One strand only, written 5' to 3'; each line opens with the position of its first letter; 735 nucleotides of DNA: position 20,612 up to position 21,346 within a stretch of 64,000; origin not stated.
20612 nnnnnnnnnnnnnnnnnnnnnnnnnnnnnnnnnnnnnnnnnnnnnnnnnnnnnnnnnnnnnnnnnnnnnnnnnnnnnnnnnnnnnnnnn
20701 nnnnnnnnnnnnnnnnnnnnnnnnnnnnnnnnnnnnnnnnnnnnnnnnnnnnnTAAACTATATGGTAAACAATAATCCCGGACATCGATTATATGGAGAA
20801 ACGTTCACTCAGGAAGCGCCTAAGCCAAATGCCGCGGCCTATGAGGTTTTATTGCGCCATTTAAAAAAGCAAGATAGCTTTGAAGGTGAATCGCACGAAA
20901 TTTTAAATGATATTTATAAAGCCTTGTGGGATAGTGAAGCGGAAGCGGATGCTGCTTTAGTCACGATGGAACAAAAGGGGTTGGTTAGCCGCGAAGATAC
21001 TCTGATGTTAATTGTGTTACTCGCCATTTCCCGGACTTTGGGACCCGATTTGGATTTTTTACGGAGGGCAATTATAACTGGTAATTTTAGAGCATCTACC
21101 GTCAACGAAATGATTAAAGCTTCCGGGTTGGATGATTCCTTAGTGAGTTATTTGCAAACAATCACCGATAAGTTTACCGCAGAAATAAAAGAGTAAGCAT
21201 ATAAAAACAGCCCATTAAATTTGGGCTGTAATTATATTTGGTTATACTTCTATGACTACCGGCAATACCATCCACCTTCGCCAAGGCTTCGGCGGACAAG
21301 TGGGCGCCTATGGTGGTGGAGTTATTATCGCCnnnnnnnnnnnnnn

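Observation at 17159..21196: Three-gene operon: coiled-coil mini-protein, 1136-aa domain-less cytoplasmic giant (possible amidoligase-like C-terminus), 144-aa partner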

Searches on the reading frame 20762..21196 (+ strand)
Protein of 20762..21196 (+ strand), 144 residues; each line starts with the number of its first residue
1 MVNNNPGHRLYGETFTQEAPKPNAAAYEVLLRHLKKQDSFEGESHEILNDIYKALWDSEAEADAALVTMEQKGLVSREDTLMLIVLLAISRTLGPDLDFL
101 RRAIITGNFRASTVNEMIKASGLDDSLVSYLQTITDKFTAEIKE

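Call 3: search_protein_families(library=pfam, proteins=[window:20762-21196:+], max_evalue=1)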
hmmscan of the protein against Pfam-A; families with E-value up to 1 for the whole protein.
window:20762-21196:+ (144 aa): 0 families

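Call 4: search_protein_families(library=ncbifam, proteins=[window:20762-21196:+], max_evalue=1)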
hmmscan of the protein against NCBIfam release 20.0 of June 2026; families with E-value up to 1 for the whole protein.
window:20762-21196:+ (144 aa): 0 families

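Call 60: search_protein_families(library=phrogs, proteins=[window:20762-21193:+], max_evalue=5)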
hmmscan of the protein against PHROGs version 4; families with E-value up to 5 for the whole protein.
window:20762-21193:+ (144 aa): 0 families

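Call 61: search_protein_families(library=padloc, proteins=[window:20762-21193:+], max_evalue=1)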
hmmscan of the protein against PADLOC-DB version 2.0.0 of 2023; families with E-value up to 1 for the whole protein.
window:20762-21193:+ (144 aa): 0 families

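Call 62: find_homologous_proteins(query=A4, max_evalue=0.01)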
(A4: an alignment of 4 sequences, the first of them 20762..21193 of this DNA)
Query A4 (4 sequences) (144 aa, profile of the alignment): 29 proteins with E <= 0.01 among 1802 candidates.
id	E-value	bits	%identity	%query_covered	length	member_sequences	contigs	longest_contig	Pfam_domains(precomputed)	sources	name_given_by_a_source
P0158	3.0e-65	236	100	100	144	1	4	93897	-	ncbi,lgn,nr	ncbi:MAG: hypothetical protein P4L74_07330 [Candidatus Doudnabacteria bacterium]|nr:hypothetical pro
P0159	2.3e-56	208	27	83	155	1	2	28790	-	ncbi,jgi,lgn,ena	ncbi:MAG: hypothetical protein WC564_02240 [Patescibacteria group bacterium]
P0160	4.1e-44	168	57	90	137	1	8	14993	-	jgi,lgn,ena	-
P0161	5.4e-41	158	55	92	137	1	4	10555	-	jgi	jgi:hypothetical protein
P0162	4.3e-40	155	54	98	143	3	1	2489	-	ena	-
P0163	1.2e-39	153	54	96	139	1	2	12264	-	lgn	-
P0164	1.7e-39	153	51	96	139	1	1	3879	-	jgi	jgi:hypothetical protein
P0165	9.0e-38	147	53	93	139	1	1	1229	-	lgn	-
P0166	1.6e-37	146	49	94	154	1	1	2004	-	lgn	-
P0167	1.0e-36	144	49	96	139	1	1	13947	-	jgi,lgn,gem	-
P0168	8.2e-36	141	48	92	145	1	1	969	-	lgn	-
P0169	3.2e-35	139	46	88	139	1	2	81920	-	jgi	jgi:hypothetical protein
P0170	1.5e-34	137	48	90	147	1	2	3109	-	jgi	jgi:hypothetical protein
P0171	4.9e-34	135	47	90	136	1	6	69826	-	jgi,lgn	jgi:hypothetical protein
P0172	7.0e-34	135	48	90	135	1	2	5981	-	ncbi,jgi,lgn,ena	-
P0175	1.4e-32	130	50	93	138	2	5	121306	-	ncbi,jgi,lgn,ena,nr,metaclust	ncbi:MAG: hypothetical protein UT05_C0001G0113 [Parcubacteria group bacterium GW2011_GWF2_38_76]|nr:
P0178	2.1e-31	127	41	96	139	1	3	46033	-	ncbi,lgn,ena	-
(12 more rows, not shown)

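Call 64: find_encoding_contigs(protein=P0175, flank=10000, max_places=2)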
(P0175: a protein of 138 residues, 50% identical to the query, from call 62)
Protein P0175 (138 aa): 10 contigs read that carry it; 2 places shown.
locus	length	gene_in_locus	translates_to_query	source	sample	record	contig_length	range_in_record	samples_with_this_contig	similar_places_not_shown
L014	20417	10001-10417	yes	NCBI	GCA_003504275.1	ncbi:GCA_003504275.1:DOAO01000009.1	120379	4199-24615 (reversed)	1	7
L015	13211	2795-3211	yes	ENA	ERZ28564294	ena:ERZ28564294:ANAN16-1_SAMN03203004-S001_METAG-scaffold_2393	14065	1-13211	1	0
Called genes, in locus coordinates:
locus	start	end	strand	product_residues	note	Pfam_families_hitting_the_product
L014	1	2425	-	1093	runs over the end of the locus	PF02811:PHP, PF07733:DNA_pol3_alpha, PF17657:DNA_pol3_finger, PF14579:HHH_6, PF01336:tRNA_anti-codon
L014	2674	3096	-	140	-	-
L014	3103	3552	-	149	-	-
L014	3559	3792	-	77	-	-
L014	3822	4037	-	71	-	-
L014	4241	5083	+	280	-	PF01177:Asp_Glu_race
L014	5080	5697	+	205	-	PF01351:RNase_HII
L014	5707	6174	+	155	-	PF00383:dCMP_cyt_deam_1, PF14437:MafB19-deam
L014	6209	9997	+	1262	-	-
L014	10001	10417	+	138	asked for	-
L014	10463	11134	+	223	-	PF01746:tRNA_m1G_MT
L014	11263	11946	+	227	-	PF00483:NTP_transferase, PF12804:NTP_transf_3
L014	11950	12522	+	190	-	PF13238:AAA_18, PF21448:DNMK (weak), PF13207:AAA_17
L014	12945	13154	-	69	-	-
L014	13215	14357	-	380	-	PF01168:Ala_racemase_N, PF00842:Ala_racemase_C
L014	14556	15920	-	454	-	PF01551:Peptidase_M23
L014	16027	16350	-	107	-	-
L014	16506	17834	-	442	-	PF00749:tRNA-synt_1c, PF19269:Anticodon_2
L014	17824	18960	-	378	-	PF03033:Glyco_transf_28, PF04101:Glyco_tran_28_C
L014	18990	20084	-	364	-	PF01098:FTSW_RODA_SPOVE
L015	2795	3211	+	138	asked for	-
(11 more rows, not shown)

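Call 71: predict_structure(alignment_id=A6)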
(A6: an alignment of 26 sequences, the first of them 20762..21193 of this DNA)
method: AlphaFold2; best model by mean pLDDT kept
length: 144 residues; sequences in the alignment: 26
mean_pLDDT: 81.2   pTM: 0.73
mean pLDDT of the five models: 81.2, 79.9, 78.0, 76.3, 75.6
residues with pLDDT >= 90: 61; 70-90: 53; 50-70: 14; < 50: 16
segments of 3 or more residues with pLDDT < 50: 1-10, 12-16
pLDDT, mean of each block of 10 residues (from residue 1): 43 48 78 75 84 86 94 93 92 87 92 91 91 90 66
secondary structure, 60 per line:
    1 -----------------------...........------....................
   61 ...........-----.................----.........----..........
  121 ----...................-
elements in order: H24-34 H41-71 H77-93 H98-106 H111-120 H125-143

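Call 75: fold_search(model_id=the predicted structure, library=pdb)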
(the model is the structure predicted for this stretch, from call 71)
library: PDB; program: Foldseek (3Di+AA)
matches with E <= 10: 45; with E <= 0.001: 0
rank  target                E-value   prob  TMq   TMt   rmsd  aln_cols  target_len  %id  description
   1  8uzp_M                2.2e+00  0.06  0.20  0.20  17.0       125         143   21  Crystal Structure of the Computationally Designed Influenza Hemagglutinin Epitope Scaffold stem_mimetic_01 bound by An (released 2025-03-19)
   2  7bqq_MODEL_1_A        2.5e+00  0.06  0.21  0.23  14.6       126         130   15  Solution NMR structure of fold-Z Gogy; de novo designed protein with an asymmetric all-alpha topology (released 2021-04-07)
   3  8e0m_K                3.3e+00  0.05  0.22  0.19  14.8       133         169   13  Homotrimeric variant of tcTRP9, BGL15 (released 2023-04-12)
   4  8vej_A                3.4e+00  0.15  0.35  0.24   8.5       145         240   13  De novo designed cholic acid binder: CHD_buttress (released 2024-07-17)
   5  5m9d_MODEL_1_A        3.6e+00  0.05  0.22  0.22  13.4       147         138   14  Solution structure of Rtt103 CTD-interacting domain bound to a Ser2Ser7 phosphorylated CTD peptide (released 2017-10-11)
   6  8cwy_A                3.6e+00  0.04  0.18  0.08  14.1       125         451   20  Accurate computational design of genetically encoded 3D protein crystals (released 2023-11-01)
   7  9nxo_A                3.6e+00  0.04  0.20  0.20  17.2       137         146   16  Pseudomonas phage Pa223 periplasmic tunnel (pre-ejection, dodecameric assembly) (released 2025-08-06)
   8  7mwr_B                4.5e+00  0.04  0.18  0.12  14.8       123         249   17  Structure of De Novo designed beta sheet heterodimer LHD101A53/B4 (released 2022-01-19)
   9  6raf_A                4.5e+00  0.02  0.17  0.05  20.6       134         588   15  Heterodimeric ABC exporter TmrAB in inward-facing narrow conformation under turnover conditions (released 2019-07-31)
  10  5jr9_A                4.8e+00  0.04  0.21  0.18  12.9       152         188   12  Crystal structure of apo-NeC3PO (released 2016-09-28)
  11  2lch_MODEL_1_A        5.0e+00  0.04  0.19  0.23  12.9       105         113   13  Solution NMR Structure of a Protein With a Redesigned Hydrophobic Core, Northeast Structural Genomics Consorti (released 2011-05-25)
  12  5hdi_A                5.3e+00  0.05  0.23  0.11  13.5       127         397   12  Structural characterization of CYP144A1, a Mycobacterium tuberculosis cytochrome P450 (released 2016-05-04)
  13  5h79_D                5.3e+00  0.03  0.21  0.22  17.7       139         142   12  Crystal structure of a repeat protein with three Protein A repeat module (released 2017-06-28)
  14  1b0b                  5.3e+00  0.02  0.21  0.21  13.9       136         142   16  HEMOGLOBIN I FROM THE CLAM LUCINA PECTINATA, CYANIDE COMPLEX AT 100 KELVIN (released 2000-02-18)
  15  5jr9_B                5.6e+00  0.03  0.21  0.18  12.9       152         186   12  Crystal structure of apo-NeC3PO (released 2016-09-28)
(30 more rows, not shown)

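Call 102: find_encoding_contigs(protein=P0169, flank=10000, max_places=1)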
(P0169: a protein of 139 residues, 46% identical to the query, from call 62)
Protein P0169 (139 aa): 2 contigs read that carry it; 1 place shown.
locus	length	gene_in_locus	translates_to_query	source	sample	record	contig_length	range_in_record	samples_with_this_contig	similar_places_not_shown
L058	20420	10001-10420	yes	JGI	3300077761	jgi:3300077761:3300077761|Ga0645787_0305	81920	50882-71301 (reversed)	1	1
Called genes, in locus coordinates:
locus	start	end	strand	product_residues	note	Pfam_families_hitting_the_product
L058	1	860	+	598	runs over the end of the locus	-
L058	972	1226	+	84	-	PF01176:eIF-1a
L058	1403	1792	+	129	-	PF00416:Ribosomal_S13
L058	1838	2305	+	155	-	PF00411:Ribosomal_S11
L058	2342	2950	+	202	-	PF00163:Ribosomal_S4, PF01479:S4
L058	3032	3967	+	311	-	PF01193:RNA_pol_L, PF01000:RNA_pol_A_bac, PF03118:RNA_pol_A_CTD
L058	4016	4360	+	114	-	PF01196:Ribosomal_L17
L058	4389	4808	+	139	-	PF00572:Ribosomal_L13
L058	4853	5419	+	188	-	PF00380:Ribosomal_S9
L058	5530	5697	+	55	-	-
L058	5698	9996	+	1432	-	-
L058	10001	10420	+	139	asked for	-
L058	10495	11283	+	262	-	PF04402:SIMPL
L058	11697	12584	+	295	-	PF13727:CoA_binding_3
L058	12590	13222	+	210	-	PF02397:Bac_transf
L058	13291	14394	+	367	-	PF00534:Glycos_transf_1, PF13692:Glyco_trans_1_4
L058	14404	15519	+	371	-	PF13439:Glyco_transf_4, PF20706:GT4-conflict, PF00534:Glycos_transf_1, PF13692:Glyco_trans_1_4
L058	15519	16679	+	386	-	PF13439:Glyco_transf_4, PF20706:GT4-conflict, PF00534:Glycos_transf_1, PF13692:Glyco_trans_1_4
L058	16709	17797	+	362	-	PF03033:Glyco_transf_28, PF04101:Glyco_tran_28_C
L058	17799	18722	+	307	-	PF01734:Patatin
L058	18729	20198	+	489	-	PF01225:Mur_ligase, PF08245:Mur_ligase_M, PF02875:Mur_ligase_C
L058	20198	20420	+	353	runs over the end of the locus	PF01565:FAD_binding_4, PF02873:MurB_C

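Call 103: find_encoding_contigs(protein=P0171, flank=10000, max_places=1)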
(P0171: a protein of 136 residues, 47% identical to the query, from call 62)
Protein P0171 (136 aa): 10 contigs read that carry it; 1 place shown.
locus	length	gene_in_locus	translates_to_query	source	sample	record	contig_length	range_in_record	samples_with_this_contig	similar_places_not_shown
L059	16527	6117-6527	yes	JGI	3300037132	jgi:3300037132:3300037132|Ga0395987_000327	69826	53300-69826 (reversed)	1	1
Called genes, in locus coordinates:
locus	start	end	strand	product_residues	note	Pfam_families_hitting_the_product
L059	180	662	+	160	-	-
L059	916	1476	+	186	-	-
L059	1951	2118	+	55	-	-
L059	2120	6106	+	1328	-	-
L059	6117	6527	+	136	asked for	-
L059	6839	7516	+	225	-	PF04140:ICMT, PF04191:PEMT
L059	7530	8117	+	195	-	PF01569:PAP2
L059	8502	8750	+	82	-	PF04226:Transgly_assoc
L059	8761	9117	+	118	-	PF02325:CCB3_YggT (weak)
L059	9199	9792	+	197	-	PF03703:bPH_2 (weak)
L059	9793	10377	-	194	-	-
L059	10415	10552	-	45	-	-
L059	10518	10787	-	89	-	-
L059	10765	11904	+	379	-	PF01297:ZnuA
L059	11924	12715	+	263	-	PF00005:ABC_tran, PF13304:AAA_21 (faint)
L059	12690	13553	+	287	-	PF00950:ABC-3, PF01032:FecCD (weak)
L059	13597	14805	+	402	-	PF09992:NAGPA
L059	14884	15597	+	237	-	PF01988:VIT1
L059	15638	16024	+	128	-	PF12643:MazG-like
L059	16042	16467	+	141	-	PF05014:Nuc_deoxyrib_tr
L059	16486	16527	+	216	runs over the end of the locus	PF01966:HD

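Call 104: find_encoding_contigs(protein=P0178, flank=10000, max_places=1)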
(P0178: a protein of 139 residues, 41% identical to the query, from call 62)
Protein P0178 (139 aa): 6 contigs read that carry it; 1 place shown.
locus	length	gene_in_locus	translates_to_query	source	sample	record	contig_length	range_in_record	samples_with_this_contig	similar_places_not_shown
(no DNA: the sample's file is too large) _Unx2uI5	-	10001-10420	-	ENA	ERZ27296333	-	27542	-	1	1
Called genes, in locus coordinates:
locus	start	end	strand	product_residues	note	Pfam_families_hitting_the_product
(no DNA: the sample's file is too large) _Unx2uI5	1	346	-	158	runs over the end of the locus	-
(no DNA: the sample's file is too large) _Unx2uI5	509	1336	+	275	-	PF01522:Polysacc_deac_1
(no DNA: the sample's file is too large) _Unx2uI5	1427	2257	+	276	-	PF03476:MOSC_N, PF03473:MOSC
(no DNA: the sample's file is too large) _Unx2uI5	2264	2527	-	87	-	-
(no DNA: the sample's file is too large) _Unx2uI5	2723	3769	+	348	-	PF00438:S-AdoMet_synt_N, PF02772:S-AdoMet_synt_M, PF02773:S-AdoMet_synt_C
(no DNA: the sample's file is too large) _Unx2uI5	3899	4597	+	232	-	-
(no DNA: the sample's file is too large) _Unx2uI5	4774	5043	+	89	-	-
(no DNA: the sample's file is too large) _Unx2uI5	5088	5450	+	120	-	PF05635:23S_rRNA_IVP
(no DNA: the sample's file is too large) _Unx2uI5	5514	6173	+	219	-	PF12705:PDDEXK_1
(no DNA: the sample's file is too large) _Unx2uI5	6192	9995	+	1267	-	-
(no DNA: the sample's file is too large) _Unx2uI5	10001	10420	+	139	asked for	-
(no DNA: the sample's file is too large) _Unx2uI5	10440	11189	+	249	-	PF00005:ABC_tran, PF13304:AAA_21 (faint)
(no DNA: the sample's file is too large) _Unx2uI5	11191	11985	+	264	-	PF01061:ABC2_membrane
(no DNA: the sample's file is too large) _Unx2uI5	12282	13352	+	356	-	PF01636:APH (weak)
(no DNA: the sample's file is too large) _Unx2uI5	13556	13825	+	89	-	-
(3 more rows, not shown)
